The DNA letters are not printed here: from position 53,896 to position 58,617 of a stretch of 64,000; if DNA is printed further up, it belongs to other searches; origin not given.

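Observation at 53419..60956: Low-GC 7.5-kb island at the 3' end of tRNA-Val, bounded by an exact 18-nt tRNA-derived direct repeat and carrying only envelope-type cargo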

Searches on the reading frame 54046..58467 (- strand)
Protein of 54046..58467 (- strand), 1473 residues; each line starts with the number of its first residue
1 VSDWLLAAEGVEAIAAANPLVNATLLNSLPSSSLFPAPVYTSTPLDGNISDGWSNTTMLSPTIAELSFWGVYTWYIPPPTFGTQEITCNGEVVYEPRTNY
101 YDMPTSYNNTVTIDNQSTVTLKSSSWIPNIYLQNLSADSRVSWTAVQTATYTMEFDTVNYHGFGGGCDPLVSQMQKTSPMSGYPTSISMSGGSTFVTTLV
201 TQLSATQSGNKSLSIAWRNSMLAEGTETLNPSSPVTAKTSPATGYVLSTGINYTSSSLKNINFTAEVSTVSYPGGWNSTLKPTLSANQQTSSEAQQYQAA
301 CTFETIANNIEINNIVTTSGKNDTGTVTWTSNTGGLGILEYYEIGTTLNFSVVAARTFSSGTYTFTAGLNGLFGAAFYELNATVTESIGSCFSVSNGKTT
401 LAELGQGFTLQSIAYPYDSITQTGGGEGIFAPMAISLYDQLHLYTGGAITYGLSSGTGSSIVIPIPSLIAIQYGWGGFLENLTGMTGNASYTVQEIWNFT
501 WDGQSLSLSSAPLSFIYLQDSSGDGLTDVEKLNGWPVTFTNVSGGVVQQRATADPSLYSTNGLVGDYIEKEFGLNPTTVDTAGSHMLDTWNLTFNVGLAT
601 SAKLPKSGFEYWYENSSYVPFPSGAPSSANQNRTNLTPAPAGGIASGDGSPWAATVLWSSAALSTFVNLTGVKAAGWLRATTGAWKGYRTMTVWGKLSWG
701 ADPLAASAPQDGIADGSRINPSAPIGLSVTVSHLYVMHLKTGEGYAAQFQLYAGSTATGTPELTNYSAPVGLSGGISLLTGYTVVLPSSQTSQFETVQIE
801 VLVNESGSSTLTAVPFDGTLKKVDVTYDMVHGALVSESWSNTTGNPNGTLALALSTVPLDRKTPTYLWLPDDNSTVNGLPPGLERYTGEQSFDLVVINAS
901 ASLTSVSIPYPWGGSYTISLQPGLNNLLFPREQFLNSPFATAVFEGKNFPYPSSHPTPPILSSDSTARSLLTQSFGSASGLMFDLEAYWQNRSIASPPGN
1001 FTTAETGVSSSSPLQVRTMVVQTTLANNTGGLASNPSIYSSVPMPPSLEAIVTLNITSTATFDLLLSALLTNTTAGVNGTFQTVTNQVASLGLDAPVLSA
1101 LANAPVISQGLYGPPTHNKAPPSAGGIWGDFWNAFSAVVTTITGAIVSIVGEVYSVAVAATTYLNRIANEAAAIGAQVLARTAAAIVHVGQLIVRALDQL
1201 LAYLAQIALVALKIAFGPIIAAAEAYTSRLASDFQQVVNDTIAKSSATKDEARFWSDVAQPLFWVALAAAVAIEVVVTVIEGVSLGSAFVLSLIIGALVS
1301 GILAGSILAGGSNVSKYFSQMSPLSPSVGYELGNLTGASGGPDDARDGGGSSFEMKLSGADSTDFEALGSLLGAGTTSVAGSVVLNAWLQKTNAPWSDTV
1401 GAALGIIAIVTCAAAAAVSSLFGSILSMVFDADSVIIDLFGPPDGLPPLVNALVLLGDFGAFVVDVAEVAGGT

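Call 9: search_protein_families(library=pfam, proteins=[window:54046-58467:-], max_evalue=0.1)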
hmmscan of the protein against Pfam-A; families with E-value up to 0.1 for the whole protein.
window:54046-58467:- (1473 aa): 0 families

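Call 15: find_homologous_proteins(query=window:54046-58467:-, max_evalue=0.001)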
Query window:54046-58467:- (1473 aa): 5 proteins with E <= 0.001 among 8000 candidates.
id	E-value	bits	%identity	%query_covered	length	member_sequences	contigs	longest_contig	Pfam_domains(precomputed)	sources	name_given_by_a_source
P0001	0.0e+0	1558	57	90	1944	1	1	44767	-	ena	-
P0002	0.0e+0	1405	95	45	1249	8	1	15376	-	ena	-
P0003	1.3e-107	379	32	74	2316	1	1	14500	PF20144.6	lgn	-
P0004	3.0e-98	348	31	78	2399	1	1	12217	PF01833.31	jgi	jgi:hypothetical protein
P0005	1.5e-88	316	31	78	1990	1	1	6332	-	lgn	-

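Call 16: find_encoding_contigs(protein=P0001, flank=10000, max_places=3)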
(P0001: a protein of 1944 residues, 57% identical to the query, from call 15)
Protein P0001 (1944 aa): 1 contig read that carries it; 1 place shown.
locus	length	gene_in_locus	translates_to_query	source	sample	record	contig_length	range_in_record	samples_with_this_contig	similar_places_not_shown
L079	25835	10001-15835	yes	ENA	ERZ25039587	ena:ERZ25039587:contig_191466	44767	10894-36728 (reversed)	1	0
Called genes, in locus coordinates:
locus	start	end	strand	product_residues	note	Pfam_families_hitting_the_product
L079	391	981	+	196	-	PF00303:Thymidylat_synt (weak)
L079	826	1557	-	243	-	PF03167:UDG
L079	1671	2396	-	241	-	-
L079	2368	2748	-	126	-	PF12358:DUF3644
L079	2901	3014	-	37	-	-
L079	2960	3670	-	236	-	-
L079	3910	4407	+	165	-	-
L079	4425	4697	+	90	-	-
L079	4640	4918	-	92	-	-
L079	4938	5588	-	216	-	-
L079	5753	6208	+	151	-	-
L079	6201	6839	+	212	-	PF04326:SLFN_AlbA_2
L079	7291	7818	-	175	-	PF13671:AAA_33 (weak)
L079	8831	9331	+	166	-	-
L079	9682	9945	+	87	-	-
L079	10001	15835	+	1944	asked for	-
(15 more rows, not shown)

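Call 17: find_encoding_contigs(protein=P0002, flank=10000, max_places=3)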
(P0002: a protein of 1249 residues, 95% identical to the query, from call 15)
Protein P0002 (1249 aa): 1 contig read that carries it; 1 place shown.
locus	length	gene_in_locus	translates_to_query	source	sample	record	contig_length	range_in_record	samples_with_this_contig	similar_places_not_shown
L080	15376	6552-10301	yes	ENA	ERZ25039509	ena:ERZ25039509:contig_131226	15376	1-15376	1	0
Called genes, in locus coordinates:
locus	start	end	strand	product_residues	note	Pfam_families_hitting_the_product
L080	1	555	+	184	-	?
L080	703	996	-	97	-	-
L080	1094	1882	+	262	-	-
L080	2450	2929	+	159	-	-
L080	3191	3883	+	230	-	-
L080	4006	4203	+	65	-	-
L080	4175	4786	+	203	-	-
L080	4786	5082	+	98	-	-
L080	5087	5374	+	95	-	PF01248:Ribosomal_L7Ae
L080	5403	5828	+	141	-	PF07650:KH_2 (faint), PF26594:KH_NusA_2nd (weak)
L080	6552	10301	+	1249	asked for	-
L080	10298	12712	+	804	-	-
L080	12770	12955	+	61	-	-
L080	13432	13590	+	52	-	-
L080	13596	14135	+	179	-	-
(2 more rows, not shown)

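Call 30: search_protein_families(library=phrogs, proteins=[P0001, window:54046-58467:-, P0002], max_evalue=0.01)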
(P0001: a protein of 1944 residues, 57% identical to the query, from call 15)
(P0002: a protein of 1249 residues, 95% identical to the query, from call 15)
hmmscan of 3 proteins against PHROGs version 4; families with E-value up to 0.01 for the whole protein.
P0001 (1944 aa): 0 families

window:54046-58467:- (1473 aa): 0 families

P0002 (1249 aa): 0 families

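Call 31: search_protein_families(library=ncbifam, proteins=[P0001, window:54046-58467:-, P0002], max_evalue=0.01)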
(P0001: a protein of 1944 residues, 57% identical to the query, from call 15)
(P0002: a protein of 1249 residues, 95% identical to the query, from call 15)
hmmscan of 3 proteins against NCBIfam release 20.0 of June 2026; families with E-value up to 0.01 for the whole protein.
P0001 (1944 aa): 0 families

window:54046-58467:- (1473 aa): 0 families

P0002 (1249 aa): 0 families

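Call 39: find_related_loci(query=window:54046-58467:-, collection=viral_contigs, flank=10000)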
Query window:54046-58467:- (1473 aa) in viral_contigs; peptide patterns used: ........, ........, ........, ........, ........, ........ (x = any residue, [..] = any of these).
26 stretches matched a pattern, but none encodes a relative of the query by tblastn (E <= 1e-3).

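Call 41: find_encoding_contigs(protein=P0003, flank=10000, max_places=3)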
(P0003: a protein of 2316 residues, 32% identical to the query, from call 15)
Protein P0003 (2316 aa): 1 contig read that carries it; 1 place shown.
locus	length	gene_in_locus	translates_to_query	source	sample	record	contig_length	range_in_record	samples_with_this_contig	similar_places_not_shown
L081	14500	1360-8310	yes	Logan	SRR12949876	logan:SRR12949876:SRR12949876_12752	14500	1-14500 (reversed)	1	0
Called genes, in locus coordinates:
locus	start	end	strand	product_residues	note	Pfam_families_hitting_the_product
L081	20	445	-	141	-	-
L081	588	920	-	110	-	-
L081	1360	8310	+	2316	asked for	PF20144:TIG_SUH (faint)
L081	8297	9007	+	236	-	-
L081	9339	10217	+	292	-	-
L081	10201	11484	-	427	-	-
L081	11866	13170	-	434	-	PF00215:OMPdecase, PF00977:His_biosynth (faint), PF03737:RraA-like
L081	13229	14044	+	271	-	PF01555:N6_N4_Mtase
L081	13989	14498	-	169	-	?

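Call 42: find_encoding_contigs(protein=P0004, flank=10000, max_places=3)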
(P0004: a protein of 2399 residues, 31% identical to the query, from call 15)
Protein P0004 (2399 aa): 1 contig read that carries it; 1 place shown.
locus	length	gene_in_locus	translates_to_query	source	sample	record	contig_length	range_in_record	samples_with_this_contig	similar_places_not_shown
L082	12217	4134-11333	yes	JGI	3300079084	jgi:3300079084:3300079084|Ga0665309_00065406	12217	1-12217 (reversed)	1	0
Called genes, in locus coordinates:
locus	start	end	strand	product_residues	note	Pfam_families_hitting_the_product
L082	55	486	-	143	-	-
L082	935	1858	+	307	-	PF00226:DnaJ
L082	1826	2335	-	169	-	PF13384:HTH_23, PF13518:HTH_28, PF13551:HTH_29, PF13565:HTH_32, PF13592:HTH_33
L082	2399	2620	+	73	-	-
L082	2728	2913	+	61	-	-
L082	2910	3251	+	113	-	-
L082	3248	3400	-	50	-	-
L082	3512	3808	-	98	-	-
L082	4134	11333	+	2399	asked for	PF01833:TIG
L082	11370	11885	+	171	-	-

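Call 64: search_solved_structures(query=window:54046-58467:-, max_evalue=1)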
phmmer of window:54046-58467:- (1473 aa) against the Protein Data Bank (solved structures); distinct sequences matched with E-value up to 1: 0.

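Call 71: find_related_loci(query=A6, collection=metagenome_contigs, flank=10000)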
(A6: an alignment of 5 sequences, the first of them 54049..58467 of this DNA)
Query A6 (1473 aa) in metagenome_contigs; peptide patterns used: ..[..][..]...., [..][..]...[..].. (x = any residue, [..] = any of these).
285 stretches matched a pattern; 33 encode a relative of the query (tblastn E <= 1e-3); 32 distinct loci.
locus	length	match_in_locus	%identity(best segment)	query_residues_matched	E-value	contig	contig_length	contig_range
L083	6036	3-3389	44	204-1320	0e+0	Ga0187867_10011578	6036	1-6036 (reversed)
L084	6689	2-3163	45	267-1289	0e+0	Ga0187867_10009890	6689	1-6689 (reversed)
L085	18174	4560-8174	39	88-1287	0e+0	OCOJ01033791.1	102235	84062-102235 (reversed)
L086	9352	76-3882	38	59-1307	0e+0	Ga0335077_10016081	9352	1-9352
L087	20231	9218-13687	35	2-1471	0e+0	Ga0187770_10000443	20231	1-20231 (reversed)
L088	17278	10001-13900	37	1-1311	0e+0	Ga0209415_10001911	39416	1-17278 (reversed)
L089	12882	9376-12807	39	102-1204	0e+0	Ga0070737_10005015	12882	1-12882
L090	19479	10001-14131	37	2-1321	0e+0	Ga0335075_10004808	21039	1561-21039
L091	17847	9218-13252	36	2-1305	0e+0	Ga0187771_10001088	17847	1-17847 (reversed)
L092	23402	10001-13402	37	2-1150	2e-165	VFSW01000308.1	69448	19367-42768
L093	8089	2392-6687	31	67-1465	2e-160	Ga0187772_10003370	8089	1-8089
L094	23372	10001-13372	41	204-1303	0e+0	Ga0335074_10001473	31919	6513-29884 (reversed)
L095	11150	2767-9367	33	5-1298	1e-145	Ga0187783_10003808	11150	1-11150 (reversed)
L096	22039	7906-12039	41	2-1322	0e+0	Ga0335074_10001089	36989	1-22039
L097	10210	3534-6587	33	130-1150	3e-128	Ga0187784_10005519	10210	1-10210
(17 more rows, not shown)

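Call 79: search_protein_families(library=pfam, proteins=[L092:602-2017:+, L092:21426-22307:+, L092:17803-20694:-, L092:15844-17130:-, L092:2748-3692:-, L092:3689-4255:-, L092:4380-5228:-, L092:5861-6904:+, L092:14303-14851:+, L092:16737-17348:-], max_evalue=0.01)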
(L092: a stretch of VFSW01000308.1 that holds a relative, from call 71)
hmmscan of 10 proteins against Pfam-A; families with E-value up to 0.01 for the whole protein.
L092:602-2017:+ (471 aa): 1 family
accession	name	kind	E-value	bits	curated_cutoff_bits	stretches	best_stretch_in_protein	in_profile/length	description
PF00589.27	Phage_integrase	-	0.0024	18.1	27.1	1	213-337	56-167/172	Phage integrase family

L092:21426-22307:+ (293 aa): 0 families

L092:17803-20694:- (963 aa): 1 family
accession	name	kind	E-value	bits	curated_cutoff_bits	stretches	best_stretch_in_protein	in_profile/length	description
PF08708.16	PriCT_1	-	0.00011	22.2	21.1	1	261-321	7-66/67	Primase C terminal 1 (PriCT-1)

L092:15844-17130:- (428 aa): 1 family
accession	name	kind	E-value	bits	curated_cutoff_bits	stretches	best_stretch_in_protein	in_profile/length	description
PF13384.12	HTH_23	-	0.0025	18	24.6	0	300-330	9-39/50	Homeodomain-like domain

L092:2748-3692:- (314 aa): 0 families

L092:3689-4255:- (188 aa): 0 families

L092:4380-5228:- (282 aa): 0 families

L092:5861-6904:+ (347 aa): 0 families

L092:14303-14851:+ (182 aa): 0 families

L092:16737-17348:- (203 aa): 1 family
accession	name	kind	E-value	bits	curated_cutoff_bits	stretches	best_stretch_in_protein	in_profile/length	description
PF00239.26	Resolvase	-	3.4e-19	69.8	23.3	1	10-157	3-141/145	Resolvase, N terminal domain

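Call 87: search_protein_families(library=pfam, alignment_id=A7, max_evalue=0.001)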
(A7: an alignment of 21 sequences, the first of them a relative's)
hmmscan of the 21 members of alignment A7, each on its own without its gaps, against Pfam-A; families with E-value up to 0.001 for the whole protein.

A. member 1, P0001 (1944 aa): 0 families

B. families by the number of members that match (of 21 scanned): 6 families
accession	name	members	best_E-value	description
PF01833.30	TIG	8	2.8e-37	IPT/TIG domain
PF20144.5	TIG_SUH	7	7.5e-13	TIG domain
PF16656.11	Pur_ac_phosph_N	2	0.00011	Purple acid Phosphatase, N-terminal domain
PF18911.6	PKD_4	1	5.6e-12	PKD domain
PF00801.26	PKD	1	1.8e-07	PKD domain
PF00041.27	fn3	1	0.00012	Fibronectin type III domain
